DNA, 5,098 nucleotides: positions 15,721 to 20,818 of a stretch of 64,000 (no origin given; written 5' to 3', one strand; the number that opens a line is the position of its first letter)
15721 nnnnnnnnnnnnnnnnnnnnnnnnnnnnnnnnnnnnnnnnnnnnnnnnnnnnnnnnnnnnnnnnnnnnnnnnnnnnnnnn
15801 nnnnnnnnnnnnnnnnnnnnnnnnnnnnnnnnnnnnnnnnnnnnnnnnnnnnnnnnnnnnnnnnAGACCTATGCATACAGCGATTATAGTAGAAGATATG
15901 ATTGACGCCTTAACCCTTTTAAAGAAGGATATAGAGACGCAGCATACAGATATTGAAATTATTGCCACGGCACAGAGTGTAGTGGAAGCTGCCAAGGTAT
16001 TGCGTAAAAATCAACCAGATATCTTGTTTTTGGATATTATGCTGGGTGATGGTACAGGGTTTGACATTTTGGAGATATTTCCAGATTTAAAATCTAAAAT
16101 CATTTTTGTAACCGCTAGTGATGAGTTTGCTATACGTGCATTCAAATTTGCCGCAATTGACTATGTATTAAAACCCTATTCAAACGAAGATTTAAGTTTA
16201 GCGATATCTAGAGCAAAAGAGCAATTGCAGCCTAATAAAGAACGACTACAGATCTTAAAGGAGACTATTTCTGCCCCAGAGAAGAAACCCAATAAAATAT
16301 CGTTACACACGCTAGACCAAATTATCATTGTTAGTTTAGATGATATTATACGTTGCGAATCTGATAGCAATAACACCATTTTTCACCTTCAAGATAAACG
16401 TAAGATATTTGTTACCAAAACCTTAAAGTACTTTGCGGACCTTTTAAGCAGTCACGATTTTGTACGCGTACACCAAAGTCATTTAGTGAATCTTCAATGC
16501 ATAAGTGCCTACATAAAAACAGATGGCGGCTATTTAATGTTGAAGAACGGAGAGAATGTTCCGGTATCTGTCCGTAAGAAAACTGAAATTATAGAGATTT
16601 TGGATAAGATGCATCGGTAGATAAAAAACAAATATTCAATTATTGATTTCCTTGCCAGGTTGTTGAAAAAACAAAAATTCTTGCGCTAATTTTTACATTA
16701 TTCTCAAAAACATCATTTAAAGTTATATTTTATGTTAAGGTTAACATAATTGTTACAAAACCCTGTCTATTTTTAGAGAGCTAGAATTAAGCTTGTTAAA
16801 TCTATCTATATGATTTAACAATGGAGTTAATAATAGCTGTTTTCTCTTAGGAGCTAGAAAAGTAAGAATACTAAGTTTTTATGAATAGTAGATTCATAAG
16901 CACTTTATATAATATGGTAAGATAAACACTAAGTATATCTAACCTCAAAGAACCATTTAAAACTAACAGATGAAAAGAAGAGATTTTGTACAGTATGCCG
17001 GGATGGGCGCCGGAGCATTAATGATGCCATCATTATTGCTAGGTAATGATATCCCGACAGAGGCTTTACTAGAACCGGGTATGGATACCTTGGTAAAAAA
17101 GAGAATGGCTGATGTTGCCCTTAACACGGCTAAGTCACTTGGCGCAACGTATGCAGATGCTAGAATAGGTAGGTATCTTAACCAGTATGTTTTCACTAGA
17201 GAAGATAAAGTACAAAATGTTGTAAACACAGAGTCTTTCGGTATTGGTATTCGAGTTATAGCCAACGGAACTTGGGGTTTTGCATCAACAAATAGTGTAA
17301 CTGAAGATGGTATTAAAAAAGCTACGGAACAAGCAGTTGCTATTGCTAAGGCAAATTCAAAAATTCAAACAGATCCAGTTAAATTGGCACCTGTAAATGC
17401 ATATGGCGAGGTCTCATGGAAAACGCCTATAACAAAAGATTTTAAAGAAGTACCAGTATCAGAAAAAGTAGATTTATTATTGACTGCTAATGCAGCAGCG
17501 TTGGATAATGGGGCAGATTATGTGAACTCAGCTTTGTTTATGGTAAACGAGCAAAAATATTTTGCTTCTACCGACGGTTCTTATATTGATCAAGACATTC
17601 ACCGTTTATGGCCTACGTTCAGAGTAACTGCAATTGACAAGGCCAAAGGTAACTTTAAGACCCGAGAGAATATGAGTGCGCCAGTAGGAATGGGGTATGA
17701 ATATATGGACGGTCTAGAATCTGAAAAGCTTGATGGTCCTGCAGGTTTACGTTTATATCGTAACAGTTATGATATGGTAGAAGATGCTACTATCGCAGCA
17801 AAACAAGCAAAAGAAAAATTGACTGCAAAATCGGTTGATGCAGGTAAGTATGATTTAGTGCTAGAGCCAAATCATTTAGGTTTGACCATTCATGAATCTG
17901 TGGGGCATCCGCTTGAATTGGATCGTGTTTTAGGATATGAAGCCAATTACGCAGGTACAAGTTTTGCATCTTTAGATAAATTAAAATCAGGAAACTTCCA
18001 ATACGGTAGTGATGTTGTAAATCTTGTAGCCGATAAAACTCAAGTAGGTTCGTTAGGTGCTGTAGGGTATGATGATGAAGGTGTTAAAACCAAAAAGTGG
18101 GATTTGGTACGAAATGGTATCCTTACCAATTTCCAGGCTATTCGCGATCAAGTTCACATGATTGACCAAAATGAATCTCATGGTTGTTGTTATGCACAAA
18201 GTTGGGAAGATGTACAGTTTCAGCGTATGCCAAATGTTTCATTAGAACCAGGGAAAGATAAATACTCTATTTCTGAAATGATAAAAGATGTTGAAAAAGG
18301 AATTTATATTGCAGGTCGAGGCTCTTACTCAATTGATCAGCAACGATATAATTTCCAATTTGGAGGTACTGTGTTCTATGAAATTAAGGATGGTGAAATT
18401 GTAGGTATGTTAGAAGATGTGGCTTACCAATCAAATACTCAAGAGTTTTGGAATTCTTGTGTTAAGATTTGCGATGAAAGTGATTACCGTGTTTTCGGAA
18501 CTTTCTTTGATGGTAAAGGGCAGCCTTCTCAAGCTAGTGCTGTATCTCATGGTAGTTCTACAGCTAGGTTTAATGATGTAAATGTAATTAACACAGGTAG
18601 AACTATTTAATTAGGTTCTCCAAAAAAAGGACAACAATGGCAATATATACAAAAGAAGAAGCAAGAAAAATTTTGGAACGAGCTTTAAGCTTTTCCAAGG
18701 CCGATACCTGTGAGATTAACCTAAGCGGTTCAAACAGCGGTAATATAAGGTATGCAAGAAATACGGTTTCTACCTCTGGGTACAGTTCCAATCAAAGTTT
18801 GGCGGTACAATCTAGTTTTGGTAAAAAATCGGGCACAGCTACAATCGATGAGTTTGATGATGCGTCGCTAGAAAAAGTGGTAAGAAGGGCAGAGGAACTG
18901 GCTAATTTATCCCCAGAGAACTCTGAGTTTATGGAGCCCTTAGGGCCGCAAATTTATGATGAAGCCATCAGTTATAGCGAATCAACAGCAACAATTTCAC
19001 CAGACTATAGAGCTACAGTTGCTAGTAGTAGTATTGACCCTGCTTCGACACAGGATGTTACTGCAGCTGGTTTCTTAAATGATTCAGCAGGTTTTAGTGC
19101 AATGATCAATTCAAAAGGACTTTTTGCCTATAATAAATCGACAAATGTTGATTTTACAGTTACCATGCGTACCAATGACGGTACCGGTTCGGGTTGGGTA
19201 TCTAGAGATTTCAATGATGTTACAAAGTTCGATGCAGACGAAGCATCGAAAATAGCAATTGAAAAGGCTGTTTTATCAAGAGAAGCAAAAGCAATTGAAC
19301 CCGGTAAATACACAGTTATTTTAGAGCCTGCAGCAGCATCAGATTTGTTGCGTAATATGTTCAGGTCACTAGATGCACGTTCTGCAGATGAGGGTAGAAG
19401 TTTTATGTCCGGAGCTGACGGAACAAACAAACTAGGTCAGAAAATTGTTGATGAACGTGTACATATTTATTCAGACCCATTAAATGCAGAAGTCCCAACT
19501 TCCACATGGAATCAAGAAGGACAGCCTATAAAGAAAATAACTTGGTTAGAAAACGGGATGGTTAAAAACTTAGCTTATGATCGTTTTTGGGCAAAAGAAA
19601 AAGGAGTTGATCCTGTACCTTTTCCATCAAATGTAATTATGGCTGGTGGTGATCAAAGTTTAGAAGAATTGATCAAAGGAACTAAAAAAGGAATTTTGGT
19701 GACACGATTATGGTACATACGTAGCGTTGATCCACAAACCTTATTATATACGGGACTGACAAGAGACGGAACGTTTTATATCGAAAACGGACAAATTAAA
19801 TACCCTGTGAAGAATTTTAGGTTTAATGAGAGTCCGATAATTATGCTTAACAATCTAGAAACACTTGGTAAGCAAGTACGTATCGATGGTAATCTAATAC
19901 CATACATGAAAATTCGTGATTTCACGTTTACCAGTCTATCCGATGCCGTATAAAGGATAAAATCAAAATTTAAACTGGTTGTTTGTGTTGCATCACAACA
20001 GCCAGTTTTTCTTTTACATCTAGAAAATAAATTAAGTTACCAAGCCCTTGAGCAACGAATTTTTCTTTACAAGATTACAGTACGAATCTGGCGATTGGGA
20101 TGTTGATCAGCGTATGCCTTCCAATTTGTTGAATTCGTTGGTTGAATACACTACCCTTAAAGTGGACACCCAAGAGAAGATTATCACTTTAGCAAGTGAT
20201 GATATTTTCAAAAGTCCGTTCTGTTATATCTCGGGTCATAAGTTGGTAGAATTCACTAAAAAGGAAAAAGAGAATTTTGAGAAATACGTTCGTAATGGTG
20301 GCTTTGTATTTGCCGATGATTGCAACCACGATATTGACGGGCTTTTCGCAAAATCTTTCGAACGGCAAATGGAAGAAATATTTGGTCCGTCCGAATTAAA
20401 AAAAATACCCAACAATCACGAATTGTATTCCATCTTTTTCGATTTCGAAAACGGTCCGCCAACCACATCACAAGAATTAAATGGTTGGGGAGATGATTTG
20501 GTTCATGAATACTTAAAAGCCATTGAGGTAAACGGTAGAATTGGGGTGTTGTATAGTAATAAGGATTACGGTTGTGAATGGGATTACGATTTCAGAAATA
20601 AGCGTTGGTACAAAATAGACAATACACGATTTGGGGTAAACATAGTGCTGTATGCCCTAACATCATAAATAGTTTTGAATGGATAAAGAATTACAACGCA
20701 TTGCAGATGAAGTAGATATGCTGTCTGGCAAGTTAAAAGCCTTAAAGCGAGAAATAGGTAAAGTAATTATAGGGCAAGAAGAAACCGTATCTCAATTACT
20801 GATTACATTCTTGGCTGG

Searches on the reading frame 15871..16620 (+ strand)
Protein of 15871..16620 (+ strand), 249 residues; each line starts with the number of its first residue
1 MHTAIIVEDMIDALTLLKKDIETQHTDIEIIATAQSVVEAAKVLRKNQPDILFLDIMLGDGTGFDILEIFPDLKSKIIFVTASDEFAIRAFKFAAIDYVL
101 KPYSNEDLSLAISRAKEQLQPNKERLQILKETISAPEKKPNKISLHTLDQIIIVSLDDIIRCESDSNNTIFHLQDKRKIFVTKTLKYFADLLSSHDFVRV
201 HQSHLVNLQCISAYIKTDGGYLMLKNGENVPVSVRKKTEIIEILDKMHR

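Call 94: search_protein_families(library=pfam, proteins=[window:15871-16620:+], max_evalue=0.001)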
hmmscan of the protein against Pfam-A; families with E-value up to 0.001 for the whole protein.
window:15871-16620:+ (249 aa): 3 families
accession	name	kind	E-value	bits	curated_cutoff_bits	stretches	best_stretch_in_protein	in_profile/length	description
PF04397.21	LytTR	-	2e-18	66.9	22.6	1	149-244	1-97/98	LytTr DNA-binding domain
PF00072.30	Response_reg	-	6.3e-16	59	30.2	1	5-112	2-110/111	Response regulator receiver domain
PF20274.4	cREC_REC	-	0.00083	20.4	27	0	32-72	16-58/88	Cyclic-phosphate processing Receiver domain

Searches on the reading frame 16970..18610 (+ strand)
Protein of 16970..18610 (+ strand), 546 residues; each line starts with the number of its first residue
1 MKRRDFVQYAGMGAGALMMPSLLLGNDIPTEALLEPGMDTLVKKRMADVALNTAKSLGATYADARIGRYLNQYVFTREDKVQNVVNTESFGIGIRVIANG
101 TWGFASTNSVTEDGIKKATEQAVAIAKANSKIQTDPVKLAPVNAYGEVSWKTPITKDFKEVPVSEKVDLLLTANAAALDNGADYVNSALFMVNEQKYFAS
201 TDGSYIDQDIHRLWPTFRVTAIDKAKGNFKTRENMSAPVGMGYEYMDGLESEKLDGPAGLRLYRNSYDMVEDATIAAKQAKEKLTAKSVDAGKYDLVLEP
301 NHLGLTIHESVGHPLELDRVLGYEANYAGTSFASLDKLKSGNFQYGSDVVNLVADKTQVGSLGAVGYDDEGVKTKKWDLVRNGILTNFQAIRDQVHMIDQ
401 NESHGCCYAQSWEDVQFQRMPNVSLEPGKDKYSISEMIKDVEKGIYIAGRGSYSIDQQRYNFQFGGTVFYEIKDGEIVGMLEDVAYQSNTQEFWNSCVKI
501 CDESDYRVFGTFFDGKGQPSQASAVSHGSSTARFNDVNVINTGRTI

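Call 94: search_protein_families(library=pfam, proteins=[window:16970-18610:+], max_evalue=0.001)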
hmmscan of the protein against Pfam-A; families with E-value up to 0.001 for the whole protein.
window:16970-18610:+ (546 aa): 3 families
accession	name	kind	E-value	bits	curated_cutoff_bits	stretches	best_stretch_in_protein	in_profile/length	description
PF19289.4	PmbA_TldD_3rd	-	2e-28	99.5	22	1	292-539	2-218/220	PmbA/TldA metallopeptidase C-terminal domain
PF01523.21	PmbA_TldD_1st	-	7.3e-16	58.5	20.9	1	62-126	1-65/65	PmbA/TldA metallopeptidase domain 1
PF19290.4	PmbA_TldD_2nd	-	8.9e-07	29.8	20.9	1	157-269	2-97/109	PmbA/TldA metallopeptidase central domain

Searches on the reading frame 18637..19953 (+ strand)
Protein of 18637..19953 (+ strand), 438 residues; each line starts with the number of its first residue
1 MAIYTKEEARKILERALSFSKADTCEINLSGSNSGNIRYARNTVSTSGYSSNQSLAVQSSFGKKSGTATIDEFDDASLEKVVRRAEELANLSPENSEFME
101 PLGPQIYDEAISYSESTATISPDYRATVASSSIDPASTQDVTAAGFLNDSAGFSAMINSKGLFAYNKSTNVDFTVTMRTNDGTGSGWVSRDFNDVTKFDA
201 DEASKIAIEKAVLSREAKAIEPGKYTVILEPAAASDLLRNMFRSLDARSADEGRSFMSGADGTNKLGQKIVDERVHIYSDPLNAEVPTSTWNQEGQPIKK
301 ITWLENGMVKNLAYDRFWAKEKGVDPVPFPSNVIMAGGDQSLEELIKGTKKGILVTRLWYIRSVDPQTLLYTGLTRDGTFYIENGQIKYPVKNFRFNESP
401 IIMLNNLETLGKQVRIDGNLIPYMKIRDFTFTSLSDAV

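Call 94: search_protein_families(library=pfam, proteins=[window:18637-19953:+], max_evalue=0.001)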
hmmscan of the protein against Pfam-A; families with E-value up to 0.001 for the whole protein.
window:18637-19953:+ (438 aa): 3 families
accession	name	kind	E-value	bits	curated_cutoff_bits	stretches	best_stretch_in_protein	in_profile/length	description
PF19289.4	PmbA_TldD_3rd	-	2.7e-46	158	22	1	222-432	1-219/220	PmbA/TldA metallopeptidase C-terminal domain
PF01523.21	PmbA_TldD_1st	-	3e-07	30.9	20.9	1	25-89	1-65/65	PmbA/TldA metallopeptidase domain 1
PF19290.4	PmbA_TldD_2nd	-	8.7e-07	29.8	20.9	1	130-213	31-107/109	PmbA/TldA metallopeptidase central domain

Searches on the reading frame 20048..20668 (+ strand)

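Call 94: search_protein_families(library=pfam, proteins=[window:20048-20668:+], max_evalue=0.001)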
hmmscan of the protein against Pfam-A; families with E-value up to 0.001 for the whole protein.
window:20048-20668:+ (206 aa): 1 family
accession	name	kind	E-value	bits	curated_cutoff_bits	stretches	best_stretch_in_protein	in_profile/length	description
PF13709.12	DUF4159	-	5.3e-54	183.2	25.9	1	7-204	2-202/202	Domain of unknown function (DUF4159)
